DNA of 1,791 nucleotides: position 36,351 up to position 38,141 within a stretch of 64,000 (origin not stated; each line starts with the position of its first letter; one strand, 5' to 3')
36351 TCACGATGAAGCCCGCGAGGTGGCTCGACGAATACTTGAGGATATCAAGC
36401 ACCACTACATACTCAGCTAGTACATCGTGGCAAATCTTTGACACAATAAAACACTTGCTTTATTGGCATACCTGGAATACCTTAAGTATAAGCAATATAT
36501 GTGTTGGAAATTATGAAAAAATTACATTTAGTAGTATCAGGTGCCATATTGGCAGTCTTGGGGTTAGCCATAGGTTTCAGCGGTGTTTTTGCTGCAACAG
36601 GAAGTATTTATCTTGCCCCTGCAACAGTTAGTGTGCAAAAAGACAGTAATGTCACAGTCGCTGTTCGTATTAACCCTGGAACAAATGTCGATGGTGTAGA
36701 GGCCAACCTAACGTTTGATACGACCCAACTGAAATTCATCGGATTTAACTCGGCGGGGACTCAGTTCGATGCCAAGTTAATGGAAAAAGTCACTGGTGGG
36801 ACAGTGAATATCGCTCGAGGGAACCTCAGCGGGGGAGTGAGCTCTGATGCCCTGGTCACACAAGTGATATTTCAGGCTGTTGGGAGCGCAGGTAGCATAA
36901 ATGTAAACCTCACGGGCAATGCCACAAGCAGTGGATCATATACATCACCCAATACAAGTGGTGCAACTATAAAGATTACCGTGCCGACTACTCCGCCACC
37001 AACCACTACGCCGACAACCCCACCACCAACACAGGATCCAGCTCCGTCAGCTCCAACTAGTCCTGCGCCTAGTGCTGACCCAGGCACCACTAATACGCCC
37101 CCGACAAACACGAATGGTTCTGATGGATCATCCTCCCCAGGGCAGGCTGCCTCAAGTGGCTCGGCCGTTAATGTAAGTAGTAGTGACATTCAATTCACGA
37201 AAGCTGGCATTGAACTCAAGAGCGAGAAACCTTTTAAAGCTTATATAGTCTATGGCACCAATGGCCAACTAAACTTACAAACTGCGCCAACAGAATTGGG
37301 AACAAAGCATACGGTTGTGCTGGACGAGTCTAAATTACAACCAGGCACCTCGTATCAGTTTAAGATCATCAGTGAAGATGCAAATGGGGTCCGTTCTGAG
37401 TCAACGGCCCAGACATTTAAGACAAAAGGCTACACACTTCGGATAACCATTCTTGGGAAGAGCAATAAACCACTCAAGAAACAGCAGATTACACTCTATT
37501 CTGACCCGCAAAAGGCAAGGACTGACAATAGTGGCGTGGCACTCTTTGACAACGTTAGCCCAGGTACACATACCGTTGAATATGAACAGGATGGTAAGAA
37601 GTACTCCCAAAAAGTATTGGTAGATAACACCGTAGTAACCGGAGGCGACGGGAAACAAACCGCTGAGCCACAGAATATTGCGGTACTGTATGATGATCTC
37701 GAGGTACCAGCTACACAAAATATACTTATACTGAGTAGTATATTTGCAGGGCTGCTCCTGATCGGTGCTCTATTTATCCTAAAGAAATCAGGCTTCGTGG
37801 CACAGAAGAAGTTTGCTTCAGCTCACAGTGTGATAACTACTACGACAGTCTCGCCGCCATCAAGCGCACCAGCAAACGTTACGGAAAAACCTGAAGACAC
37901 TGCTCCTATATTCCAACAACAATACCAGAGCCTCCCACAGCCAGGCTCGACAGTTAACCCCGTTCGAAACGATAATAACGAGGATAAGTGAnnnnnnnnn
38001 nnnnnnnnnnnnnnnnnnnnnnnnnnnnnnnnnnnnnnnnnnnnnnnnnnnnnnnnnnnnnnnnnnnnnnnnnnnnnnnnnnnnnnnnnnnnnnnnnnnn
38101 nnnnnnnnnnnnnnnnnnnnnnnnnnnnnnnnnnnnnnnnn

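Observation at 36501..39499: Adjacent cohesin-bearing membrane protein and dockerin-bearing Ig-repeat protein: a self-contained cohesin-dockerin surface pair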

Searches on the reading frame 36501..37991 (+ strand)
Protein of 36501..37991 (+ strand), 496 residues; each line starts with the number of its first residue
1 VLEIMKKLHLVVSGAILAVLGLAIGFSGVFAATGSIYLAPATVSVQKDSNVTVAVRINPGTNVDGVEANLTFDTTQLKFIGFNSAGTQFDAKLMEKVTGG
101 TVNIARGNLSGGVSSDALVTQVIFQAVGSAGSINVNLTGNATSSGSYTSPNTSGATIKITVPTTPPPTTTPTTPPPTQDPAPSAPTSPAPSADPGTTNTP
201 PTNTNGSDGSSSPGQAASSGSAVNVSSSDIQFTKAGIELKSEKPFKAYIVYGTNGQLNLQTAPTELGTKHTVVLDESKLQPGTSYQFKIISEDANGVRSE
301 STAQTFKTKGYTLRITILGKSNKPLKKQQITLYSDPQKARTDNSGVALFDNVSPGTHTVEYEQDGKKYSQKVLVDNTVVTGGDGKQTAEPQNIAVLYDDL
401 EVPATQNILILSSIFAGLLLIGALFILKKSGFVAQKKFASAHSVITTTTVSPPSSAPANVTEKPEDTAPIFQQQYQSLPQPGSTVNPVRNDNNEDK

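Call 3: search_protein_families(library=pfam, proteins=[window:36501-37991:+], max_evalue=1)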
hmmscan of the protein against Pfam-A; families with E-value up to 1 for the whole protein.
window:36501-37991:+ (496 aa): 5 families
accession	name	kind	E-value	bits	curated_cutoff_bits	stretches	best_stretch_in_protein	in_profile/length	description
PF13620.12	CarboxypepD_reg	-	0.00016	22.4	32.3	1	312-371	1-64/82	Carboxypeptidase regulatory-like domain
PF16656.11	Pur_ac_phosph_N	-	0.00081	20.3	30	1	256-308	55-93/93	Purple acid Phosphatase, N-terminal domain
PF00041.27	fn3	-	0.0028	18.3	25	1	224-302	12-79/84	Fibronectin type III domain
PF17802.7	SpaA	-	0.0076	16.8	23.1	1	320-360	11-57/91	Prealbumin-like fold domain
PF09430.16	EMC7_beta-sandw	-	0.038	14.6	26.6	1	322-377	4-60/122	ER membrane protein complex subunit 7, beta-sandwich domain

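Call 4: search_protein_families(library=ncbifam, proteins=[window:36501-37991:+], max_evalue=1)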
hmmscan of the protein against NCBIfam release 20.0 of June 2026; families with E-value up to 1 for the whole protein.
window:36501-37991:+ (496 aa): 0 families

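Call 7: find_homologous_proteins(query=window:36501-37991:+)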
Query window:36501-37991:+ (496 aa): 11 proteins with E <= 0.001 among 8000 candidates.
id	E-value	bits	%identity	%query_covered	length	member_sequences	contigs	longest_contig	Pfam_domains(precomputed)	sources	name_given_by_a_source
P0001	0.0e+0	1049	100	99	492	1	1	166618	-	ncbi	-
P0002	2.3e-111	391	42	98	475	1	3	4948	PF00963.25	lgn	-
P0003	3.1e-82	295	35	53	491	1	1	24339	-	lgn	-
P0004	1.2e-78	283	45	31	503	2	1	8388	PF00963.25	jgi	-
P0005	2.1e-77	279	39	85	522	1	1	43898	PF00963.25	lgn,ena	-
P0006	8.8e-70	254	42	50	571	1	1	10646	PF17957.8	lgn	-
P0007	8.6e-60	221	35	40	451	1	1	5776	PF24025.2,PF13620.13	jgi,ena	jgi:hypothetical protein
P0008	7.4e-53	198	38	70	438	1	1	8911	-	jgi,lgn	jgi:hypothetical protein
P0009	5.0e-52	196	34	40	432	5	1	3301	-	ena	-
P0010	6.6e-51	192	35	79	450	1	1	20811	PF00963.25,PF13620.13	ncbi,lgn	-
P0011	6.7e-48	182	31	56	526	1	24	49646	-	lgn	-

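Call 10: search_protein_families(library=pfam, alignment_id=A1, max_evalue=0.1)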
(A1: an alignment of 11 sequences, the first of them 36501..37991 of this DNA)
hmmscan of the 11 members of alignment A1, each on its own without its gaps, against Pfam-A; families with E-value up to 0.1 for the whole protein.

A. member 1, window:36501-37991:+ (496 aa): 5 families
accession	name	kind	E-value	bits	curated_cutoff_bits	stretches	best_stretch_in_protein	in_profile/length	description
PF13620.12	CarboxypepD_reg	-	0.00016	22.4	32.3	1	312-371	1-64/82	Carboxypeptidase regulatory-like domain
PF16656.11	Pur_ac_phosph_N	-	0.00081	20.3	30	1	256-308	55-93/93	Purple acid Phosphatase, N-terminal domain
PF00041.27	fn3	-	0.0028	18.3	25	1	224-302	12-79/84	Fibronectin type III domain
PF17802.7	SpaA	-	0.0076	16.8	23.1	1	320-360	11-57/91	Prealbumin-like fold domain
PF09430.16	EMC7_beta-sandw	-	0.038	14.6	26.6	0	322-377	4-60/122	ER membrane protein complex subunit 7, beta-sandwich domain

B. families by the number of members that match (of 11 scanned): 23 families
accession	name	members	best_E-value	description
PF17802.7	SpaA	8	0.0028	Prealbumin-like fold domain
PF13620.12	CarboxypepD_reg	7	8.4e-08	Carboxypeptidase regulatory-like domain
PF24025.1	Ig_DR_A0283-like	6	7.8e-06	DR_A0283-like, Ig-like domain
PF00963.24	Cohesin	5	2e-07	Cohesin domain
PF16656.11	Pur_ac_phosph_N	4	0.00076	Purple acid Phosphatase, N-terminal domain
PF13715.12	CarbopepD_reg_2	3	0.00028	CarboxypepD_reg-like domain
PF00041.27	fn3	3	0.0028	Fibronectin type III domain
PF17210.9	SdrD_B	3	0.006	SdrD B-like domain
PF17789.7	MG4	3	0.016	Macroglobulin domain MG4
PF10794.15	DUF2606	2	0.0021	Protein of unknown function (DUF2606)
PF16655.11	PhoD_N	2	0.025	PhoD-like phosphatase, N-terminal domain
PF09430.16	EMC7_beta-sandw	2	0.031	ER membrane protein complex subunit 7, beta-sandwich domain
PF17957.7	Big_7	1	1.1e-16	Bacterial Ig domain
PF09136.16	Glucodextran_B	1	4.2e-05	Glucodextranase, domain B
PF19077.6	Big_13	1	0.0055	Bacterial Ig-like domain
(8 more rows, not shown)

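Call 18: find_encoding_contigs(protein=P0005, flank=6000, max_places=2)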
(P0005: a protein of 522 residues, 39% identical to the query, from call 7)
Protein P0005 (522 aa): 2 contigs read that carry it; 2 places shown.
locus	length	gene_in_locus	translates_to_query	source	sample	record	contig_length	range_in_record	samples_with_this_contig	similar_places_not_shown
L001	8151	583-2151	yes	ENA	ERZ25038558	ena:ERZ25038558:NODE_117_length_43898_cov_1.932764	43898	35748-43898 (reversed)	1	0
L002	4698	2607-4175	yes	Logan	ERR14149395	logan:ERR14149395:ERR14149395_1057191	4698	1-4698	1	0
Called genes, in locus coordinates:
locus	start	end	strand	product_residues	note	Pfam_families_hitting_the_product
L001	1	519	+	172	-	?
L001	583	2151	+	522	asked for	PF00963:Cohesin (weak)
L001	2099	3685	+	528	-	PF16967:TcfC (faint), PF19077:Big_13 (faint), PF17957:Big_7, PF27332:TP_0781 (faint), PF07495:Y_Y_Y (faint), PF17957:Big_7, PF00404:Dockerin_1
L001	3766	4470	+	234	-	PF03444:WHD_HrcA (weak), PF01628:HrcA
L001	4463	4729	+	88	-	-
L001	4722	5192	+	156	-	PF01025:GrpE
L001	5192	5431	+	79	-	-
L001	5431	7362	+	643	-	PF00012:HSP70, PF06723:MreB_Mbl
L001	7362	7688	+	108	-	-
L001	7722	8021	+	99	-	-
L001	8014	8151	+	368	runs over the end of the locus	PF00226:DnaJ, PF01556:DnaJ_C, PF00684:DnaJ_CXXCXGXG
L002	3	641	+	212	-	?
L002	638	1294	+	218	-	-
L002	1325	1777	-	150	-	PF00578:AhpC-TSA, PF08534:Redoxin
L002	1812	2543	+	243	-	PF00625:Guanylate_kin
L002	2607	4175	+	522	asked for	PF00963:Cohesin (weak)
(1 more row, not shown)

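Call 19: find_encoding_contigs(protein=P0010, flank=6000, max_places=2)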
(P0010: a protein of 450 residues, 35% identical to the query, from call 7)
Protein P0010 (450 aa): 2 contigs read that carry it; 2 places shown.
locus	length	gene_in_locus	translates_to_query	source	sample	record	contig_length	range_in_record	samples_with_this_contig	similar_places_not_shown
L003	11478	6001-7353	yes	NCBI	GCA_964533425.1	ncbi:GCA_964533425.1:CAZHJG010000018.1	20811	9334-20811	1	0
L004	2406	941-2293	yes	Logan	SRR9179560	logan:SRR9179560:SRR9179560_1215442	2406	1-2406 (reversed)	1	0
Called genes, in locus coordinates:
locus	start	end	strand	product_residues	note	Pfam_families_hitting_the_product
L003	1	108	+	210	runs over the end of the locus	-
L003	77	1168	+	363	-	PF13624:SurA_N_3, PF13145:Rotamase_2 (weak), PF13616:Rotamase_3, PF00639:Rotamase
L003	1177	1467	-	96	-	-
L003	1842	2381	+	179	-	-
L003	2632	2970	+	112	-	-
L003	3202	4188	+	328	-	-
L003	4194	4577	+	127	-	-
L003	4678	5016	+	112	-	PF01906:YbjQ_1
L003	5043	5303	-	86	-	-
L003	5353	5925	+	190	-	-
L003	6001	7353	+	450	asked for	PF00963:Cohesin (weak), PF13620:CarboxypepD_reg (weak)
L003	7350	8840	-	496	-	PF00404:Dockerin_1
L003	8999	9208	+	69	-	-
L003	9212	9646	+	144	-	-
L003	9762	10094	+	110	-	-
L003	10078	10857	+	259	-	-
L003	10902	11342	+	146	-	PF10604:Polyketide_cyc2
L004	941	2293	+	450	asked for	PF00963:Cohesin (weak), PF13620:CarboxypepD_reg (weak)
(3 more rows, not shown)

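Call 20: predict_structure(alignment_id=A1)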
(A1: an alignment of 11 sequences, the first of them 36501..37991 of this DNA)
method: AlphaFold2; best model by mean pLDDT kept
length: 496 residues; sequences in the alignment: 11
mean_pLDDT: 68.4   pTM: 0.40
mean pLDDT of the five models: 68.4, 66.3, 64.7, 64.0, 63.4
residues with pLDDT >= 90: 81; 70-90: 206; 50-70: 66; < 50: 143
segments of 3 or more residues with pLDDT < 50: 21-32, 169-220, 399-409, 431-481, 483-496
pLDDT, mean of each block of 10 residues (from residue 1): 56 58 42 69 74 81 84 88 79 79 79 77 84 86 69 77 55 40 37 31 33 35 73 92 92 89 92 90 92 90 90 87 87 85 92 85 82 80 83 67 41 66 63 40 33 39 39 40 46 41
secondary structure, 60 per line:
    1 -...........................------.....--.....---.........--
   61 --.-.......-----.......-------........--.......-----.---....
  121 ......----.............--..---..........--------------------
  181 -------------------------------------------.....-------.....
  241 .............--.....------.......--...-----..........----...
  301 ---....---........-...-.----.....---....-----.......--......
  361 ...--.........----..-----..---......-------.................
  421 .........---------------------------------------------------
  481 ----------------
elements in order: H2-28 E35-39 E42-46 E50-58 E65-71 E77-83 E91-98 E101-107 E117-126 E131-143 E151-160 E224-228 E236-253 E256-260 E267-273 E284-293 E298-300 E304-307 E311-318 E329-333 E337-340 E346-352 E355-363 E366-374 E391-396 H404-429

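Call 21: find_encoding_contigs(protein=P0011, flank=5000, max_places=2)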
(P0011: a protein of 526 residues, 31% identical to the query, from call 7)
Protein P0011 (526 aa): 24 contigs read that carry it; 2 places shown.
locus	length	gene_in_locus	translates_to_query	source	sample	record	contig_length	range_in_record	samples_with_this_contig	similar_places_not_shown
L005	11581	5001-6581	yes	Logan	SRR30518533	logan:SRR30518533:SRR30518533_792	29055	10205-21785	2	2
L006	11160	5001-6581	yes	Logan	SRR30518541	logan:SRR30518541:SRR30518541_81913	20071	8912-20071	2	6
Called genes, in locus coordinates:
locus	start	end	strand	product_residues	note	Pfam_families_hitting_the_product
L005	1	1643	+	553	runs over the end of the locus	PF03485:Arg_tRNA_synt_N, PF00750:tRNA-synt_1d, PF05746:DALR_1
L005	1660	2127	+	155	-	PF01741:MscL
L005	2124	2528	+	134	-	PF01641:SelR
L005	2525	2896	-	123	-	PF01638:HxlR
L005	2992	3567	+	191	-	PF02525:Flavodoxin_2, PF03358:FMN_red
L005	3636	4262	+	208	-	PF01370:Epimerase (weak), PF05368:NmrA, PF13460:NAD_binding_10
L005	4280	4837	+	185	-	PF00929:RNase_T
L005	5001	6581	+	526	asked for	-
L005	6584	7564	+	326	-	PF17829:GH115_C (faint), PF19077:Big_13 (weak), PF17957:Big_7, PF00404:Dockerin_1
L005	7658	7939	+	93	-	PF04237:YjbR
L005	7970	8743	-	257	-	-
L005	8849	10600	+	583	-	PF01807:Zn_ribbon_DnaG, PF08275:DNAG_N, PF01751:Toprim (weak), PF13155:Toprim_2, PF13662:Toprim_4, PF10410:DnaB_bind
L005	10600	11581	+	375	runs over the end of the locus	PF00140:Sigma70_r1_2, PF04542:Sigma70_r2, PF04539:Sigma70_r3, PF04545:Sigma70_r4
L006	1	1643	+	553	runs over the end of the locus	PF03485:Arg_tRNA_synt_N, PF00750:tRNA-synt_1d, PF05746:DALR_1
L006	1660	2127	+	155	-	PF01741:MscL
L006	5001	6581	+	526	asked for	-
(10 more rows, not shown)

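Call 22: find_encoding_contigs(protein=P0008, flank=5000, max_places=2)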
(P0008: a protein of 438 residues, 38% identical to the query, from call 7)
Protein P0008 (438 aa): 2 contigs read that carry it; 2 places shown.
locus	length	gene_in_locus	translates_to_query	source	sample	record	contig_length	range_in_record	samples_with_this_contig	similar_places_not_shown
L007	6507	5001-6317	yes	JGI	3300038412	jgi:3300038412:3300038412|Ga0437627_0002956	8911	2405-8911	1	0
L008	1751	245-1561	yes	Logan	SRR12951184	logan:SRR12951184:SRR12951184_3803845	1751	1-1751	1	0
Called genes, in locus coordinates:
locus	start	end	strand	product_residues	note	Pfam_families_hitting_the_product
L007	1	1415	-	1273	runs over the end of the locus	?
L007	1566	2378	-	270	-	-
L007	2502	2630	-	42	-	-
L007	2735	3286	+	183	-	-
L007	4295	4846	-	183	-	-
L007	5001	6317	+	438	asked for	-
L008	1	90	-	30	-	?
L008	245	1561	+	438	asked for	-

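Call 24: find_encoding_contigs(protein=P0007, flank=5000, max_places=2)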
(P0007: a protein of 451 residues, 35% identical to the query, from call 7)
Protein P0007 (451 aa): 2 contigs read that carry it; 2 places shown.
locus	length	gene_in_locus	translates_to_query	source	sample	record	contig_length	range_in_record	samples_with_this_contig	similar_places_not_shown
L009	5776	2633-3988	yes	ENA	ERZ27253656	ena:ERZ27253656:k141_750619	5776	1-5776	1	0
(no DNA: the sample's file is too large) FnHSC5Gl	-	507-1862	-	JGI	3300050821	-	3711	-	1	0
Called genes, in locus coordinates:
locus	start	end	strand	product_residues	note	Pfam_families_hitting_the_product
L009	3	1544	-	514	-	?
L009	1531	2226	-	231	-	-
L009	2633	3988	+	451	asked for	PF24025:Ig_DR_A0283-like (weak), PF13620:CarboxypepD_reg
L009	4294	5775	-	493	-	?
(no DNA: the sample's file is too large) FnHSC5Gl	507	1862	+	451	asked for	PF24025:Ig_DR_A0283-like (weak), PF13620:CarboxypepD_reg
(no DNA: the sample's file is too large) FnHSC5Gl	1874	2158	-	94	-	-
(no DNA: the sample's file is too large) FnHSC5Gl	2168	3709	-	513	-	?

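Call 25: find_encoding_contigs(protein=P0006, flank=5000, max_places=2)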
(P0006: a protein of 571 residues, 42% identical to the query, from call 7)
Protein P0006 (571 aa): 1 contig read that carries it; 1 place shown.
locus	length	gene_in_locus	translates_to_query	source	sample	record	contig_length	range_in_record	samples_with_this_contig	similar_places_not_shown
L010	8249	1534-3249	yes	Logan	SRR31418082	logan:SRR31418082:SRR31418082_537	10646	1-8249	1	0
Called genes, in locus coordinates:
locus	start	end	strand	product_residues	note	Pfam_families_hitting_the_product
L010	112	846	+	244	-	-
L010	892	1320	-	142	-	PF00072:Response_reg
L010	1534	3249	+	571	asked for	PF17957:Big_7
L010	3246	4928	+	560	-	PF17957:Big_7, PF00404:Dockerin_1 (weak)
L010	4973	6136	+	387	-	-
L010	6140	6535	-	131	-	-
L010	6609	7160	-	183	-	-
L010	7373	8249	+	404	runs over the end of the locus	PF00871:Acetate_kinase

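Call 26: search_protein_families(library=pfam, proteins=[L009:4294-5775:-, L003:7350-8840:-, L005:6584-7564:+, L010:3246-4928:+, L009:3-1544:-], max_evalue=0.01)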
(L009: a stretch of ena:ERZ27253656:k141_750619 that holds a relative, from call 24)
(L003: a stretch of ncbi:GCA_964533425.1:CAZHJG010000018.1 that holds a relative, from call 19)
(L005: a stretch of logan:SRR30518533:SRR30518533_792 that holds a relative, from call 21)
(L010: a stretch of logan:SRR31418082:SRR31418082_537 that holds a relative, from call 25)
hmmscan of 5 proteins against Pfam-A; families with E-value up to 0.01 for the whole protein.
L009:4294-5775:- (493 aa): 2 families
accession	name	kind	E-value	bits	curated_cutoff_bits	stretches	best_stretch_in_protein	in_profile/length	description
PF00404.24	Dockerin_1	-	9.1e-10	39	22.9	1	440-487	2-53/57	Dockerin type I domain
PF00041.27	fn3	-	1.8e-06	28.5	25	1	354-428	2-77/84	Fibronectin type III domain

L003:7350-8840:- (496 aa): 1 family
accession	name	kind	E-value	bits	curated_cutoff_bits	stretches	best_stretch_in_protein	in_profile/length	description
PF00404.24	Dockerin_1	-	9.9e-08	32.5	22.9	1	444-491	2-53/57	Dockerin type I domain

L005:6584-7564:+ (326 aa): 5 families
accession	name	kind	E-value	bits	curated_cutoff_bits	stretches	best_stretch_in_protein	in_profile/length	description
PF17957.7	Big_7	-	3.4e-18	66.5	24.1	1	176-241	1-68/70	Bacterial Ig domain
PF00404.24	Dockerin_1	-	8.6e-09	35.9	22.9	1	271-320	2-53/57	Dockerin type I domain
PF19077.6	Big_13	-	3.9e-06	27.7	27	1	188-262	24-100/102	Bacterial Ig-like domain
PF17829.7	GH115_C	-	1e-05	25.9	24.1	1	29-155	46-161/172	Glycosyl hydrolase family 115 C-terminal domain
PF03944.20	Endotoxin_C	-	0.0094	16.8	21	0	48-151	41-137/142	delta endotoxin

L010:3246-4928:+ (560 aa): 4 families
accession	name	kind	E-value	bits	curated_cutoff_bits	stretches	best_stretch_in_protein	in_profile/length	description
PF17957.7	Big_7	-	9e-35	119.6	24.1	3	379-455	1-68/70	Bacterial Ig domain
PF00404.24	Dockerin_1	-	1.9e-06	28.4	22.9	1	489-543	3-56/57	Dockerin type I domain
PF13750.12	Big_3_3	-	0.00062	19.9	27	0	227-367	3-145/157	Bacterial Ig-like domain (group 3)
PF07495.19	Y_Y_Y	-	0.0033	17.7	26.6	0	224-265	24-63/65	Y_Y_Y domain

L009:3-1544:- (514 aa): 0 families
